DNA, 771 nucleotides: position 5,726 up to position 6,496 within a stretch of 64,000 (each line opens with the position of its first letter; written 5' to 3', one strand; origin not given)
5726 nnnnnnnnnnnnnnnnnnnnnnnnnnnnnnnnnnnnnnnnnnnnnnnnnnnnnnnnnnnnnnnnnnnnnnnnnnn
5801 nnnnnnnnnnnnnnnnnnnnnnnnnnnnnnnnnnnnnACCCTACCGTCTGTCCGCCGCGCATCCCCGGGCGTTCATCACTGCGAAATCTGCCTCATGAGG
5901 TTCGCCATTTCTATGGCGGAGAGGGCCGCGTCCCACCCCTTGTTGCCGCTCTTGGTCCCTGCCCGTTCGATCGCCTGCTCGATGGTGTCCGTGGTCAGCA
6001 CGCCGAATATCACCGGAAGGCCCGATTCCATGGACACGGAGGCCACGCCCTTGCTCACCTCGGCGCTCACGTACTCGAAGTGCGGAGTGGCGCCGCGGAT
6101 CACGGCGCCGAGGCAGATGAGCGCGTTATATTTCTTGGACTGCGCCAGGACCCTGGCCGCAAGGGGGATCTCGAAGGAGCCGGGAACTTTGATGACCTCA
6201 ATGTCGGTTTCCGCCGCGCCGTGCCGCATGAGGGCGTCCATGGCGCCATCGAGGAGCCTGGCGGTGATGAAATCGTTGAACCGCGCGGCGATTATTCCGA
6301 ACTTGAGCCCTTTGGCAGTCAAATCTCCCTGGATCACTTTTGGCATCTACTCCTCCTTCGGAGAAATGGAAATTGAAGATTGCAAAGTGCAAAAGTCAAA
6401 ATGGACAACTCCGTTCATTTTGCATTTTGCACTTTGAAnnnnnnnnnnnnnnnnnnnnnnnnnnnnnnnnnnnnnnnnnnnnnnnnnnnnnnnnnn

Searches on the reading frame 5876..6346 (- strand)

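Call 31: search_protein_families(library=pfam, proteins=[window:5876-6346:-], max_evalue=0.001)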
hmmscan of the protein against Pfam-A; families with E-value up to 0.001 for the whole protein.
window:5876-6346:- (156 aa): 1 family
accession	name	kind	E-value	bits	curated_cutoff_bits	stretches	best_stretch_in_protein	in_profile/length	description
PF00885.24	DMRL_synthase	-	4e-61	205.4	26.7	1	13-152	1-139/139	6,7-dimethyl-8-ribityllumazine synthase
